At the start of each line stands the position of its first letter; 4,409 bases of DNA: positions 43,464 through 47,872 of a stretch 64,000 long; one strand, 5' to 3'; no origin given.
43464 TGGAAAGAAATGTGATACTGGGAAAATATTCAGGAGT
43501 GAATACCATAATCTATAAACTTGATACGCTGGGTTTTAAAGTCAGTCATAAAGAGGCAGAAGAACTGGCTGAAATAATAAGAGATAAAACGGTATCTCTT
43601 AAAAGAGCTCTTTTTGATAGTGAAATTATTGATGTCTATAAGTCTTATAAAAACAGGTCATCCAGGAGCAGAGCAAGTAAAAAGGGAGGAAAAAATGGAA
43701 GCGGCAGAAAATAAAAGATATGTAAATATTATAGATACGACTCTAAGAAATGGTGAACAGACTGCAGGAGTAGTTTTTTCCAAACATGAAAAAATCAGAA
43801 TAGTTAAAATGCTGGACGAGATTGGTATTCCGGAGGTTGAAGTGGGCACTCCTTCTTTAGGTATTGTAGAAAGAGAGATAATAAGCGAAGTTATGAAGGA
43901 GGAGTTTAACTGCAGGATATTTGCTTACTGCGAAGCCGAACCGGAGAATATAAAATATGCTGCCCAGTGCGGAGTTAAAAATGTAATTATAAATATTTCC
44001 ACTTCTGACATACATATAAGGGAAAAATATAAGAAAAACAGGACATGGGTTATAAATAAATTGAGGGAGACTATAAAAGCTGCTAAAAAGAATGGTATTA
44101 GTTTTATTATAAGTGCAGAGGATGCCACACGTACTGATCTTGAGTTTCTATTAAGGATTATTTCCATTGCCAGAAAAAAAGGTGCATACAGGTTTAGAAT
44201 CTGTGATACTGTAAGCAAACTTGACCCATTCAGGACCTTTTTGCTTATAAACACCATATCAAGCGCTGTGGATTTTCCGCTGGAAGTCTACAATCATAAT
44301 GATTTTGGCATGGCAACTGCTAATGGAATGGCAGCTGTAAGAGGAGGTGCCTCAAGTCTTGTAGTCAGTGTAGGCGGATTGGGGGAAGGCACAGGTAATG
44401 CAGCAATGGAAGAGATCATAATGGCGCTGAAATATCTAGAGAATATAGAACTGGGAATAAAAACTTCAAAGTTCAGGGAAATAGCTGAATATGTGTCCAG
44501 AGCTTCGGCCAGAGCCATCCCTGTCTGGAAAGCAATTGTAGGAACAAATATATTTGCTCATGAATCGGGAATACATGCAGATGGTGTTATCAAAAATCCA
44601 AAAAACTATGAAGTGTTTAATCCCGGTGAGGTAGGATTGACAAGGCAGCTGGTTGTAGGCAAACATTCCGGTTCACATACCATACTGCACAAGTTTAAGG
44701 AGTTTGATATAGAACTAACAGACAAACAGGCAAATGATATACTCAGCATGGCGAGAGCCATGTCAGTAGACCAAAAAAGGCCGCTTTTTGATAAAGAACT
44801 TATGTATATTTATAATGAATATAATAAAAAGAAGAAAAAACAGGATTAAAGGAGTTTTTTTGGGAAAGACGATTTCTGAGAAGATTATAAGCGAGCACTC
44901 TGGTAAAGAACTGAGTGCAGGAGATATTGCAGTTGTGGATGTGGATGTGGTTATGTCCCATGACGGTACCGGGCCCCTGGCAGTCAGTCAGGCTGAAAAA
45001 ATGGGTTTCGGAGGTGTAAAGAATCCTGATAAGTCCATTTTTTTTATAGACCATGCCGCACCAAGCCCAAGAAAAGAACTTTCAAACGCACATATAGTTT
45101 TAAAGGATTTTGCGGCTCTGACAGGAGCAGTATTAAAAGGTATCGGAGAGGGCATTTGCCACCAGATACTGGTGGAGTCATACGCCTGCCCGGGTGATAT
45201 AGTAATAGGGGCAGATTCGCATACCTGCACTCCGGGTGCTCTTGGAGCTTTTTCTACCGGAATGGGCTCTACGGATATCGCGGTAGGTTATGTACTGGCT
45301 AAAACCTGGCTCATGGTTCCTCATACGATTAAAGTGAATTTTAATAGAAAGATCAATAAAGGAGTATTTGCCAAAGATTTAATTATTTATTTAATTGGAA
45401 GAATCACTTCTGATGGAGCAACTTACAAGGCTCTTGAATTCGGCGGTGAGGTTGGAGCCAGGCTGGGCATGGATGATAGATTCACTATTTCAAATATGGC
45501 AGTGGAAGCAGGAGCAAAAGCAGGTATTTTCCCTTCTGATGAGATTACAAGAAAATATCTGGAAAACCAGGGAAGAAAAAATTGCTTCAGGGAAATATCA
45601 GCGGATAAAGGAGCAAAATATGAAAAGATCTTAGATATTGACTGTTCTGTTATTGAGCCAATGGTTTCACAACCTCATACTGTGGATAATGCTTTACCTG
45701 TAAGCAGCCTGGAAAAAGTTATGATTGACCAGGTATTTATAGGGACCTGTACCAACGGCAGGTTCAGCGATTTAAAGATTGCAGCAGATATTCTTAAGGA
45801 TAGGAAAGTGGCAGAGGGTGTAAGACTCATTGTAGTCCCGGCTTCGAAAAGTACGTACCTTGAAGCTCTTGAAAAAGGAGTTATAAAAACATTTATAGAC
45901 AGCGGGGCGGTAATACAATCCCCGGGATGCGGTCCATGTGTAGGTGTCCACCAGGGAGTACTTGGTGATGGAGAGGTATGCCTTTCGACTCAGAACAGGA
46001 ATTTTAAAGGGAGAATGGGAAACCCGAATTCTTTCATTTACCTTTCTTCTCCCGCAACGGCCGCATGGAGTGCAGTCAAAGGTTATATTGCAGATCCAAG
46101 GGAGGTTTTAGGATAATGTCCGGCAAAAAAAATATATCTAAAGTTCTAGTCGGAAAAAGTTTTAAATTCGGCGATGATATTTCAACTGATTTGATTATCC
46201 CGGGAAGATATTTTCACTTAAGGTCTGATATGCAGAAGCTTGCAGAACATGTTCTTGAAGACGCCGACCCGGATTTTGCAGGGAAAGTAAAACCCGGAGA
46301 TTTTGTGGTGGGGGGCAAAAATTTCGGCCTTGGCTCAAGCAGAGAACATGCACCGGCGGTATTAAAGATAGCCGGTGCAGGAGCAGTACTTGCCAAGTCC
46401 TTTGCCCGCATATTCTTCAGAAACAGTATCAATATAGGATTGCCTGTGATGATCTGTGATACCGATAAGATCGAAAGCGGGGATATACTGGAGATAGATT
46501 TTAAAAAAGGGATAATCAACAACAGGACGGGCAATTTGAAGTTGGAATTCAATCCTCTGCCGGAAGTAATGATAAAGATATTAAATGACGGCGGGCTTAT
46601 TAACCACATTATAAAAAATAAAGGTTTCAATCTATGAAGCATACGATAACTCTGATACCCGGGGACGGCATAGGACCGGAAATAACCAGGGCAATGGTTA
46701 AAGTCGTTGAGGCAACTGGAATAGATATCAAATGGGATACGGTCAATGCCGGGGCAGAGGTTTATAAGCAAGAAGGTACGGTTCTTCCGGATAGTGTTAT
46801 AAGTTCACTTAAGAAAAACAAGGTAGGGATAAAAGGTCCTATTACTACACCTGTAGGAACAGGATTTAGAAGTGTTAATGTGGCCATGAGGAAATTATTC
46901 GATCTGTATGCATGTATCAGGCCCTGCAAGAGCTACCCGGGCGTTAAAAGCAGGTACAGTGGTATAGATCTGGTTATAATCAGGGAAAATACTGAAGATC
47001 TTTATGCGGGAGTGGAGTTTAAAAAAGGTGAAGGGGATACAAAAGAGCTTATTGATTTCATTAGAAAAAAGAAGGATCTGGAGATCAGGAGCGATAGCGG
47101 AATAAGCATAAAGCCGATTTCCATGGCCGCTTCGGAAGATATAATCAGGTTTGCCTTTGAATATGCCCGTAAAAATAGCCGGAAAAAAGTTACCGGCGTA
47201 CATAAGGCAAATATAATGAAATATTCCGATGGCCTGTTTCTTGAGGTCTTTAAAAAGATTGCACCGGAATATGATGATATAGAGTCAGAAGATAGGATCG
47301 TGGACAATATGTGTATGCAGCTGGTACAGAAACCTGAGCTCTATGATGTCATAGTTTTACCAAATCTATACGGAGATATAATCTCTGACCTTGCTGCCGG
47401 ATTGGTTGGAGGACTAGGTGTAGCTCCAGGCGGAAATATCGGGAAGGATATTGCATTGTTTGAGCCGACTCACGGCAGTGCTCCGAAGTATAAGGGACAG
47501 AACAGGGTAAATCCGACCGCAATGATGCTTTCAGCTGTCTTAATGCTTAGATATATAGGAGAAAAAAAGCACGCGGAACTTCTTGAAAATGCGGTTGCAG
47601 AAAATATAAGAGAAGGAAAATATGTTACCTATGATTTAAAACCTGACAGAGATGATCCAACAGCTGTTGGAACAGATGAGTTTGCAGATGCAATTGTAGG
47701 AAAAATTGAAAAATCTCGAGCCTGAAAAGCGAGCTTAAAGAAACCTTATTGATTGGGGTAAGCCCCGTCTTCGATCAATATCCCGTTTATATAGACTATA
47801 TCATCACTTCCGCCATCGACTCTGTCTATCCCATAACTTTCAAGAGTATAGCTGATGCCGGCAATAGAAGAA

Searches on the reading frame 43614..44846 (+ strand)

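Call 44: search_protein_families(library=pfam, proteins=[window:43614-44846:+], max_evalue=0.0001)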
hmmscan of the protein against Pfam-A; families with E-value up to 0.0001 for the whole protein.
window:43614-44846:+ (411 aa): 2 families
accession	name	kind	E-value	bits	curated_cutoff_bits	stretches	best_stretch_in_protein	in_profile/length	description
PF00682.25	HMGL-like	-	4.4e-71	239.8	29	1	37-294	2-260/260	HMGL-like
PF22617.1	HCS_D2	-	1.2e-24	86.9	27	1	308-385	1-79/82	Homocitrate synthase post-HMGL domain-like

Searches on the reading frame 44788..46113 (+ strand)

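Call 44: search_protein_families(library=pfam, proteins=[window:44788-46113:+], max_evalue=0.0001)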
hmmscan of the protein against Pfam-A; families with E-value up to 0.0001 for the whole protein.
window:44788-46113:+ (442 aa): 1 family
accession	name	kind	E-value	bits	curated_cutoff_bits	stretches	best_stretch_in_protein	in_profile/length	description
PF00330.25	Aconitase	-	1.1e-96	325.1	28.7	1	31-432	1-463/463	Aconitase family (aconitate hydratase)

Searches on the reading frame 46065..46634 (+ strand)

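Call 44: search_protein_families(library=pfam, proteins=[window:46065-46634:+], max_evalue=0.0001)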
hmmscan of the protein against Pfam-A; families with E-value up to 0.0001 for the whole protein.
window:46065-46634:+ (190 aa): 2 families
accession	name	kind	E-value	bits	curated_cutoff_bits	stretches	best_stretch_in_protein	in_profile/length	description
PF00694.25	Aconitase_C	-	2.7e-16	60.5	22.8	1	77-126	73-123/131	Aconitase C-terminal domain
PF06434.19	Aconitase_2_N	-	1.6e-10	41.5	27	1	33-184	4-172/204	Aconitate hydratase 2 N-terminus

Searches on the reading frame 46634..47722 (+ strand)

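Call 44: search_protein_families(library=pfam, proteins=[window:46634-47722:+], max_evalue=0.0001)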
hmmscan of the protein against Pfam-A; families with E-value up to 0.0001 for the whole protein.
window:46634-47722:+ (363 aa): 1 family
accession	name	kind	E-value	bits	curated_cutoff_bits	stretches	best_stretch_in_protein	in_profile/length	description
PF00180.25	Iso_dh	-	9e-106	354.5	27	1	4-354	1-348/348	Isocitrate/isopropylmalate dehydrogenase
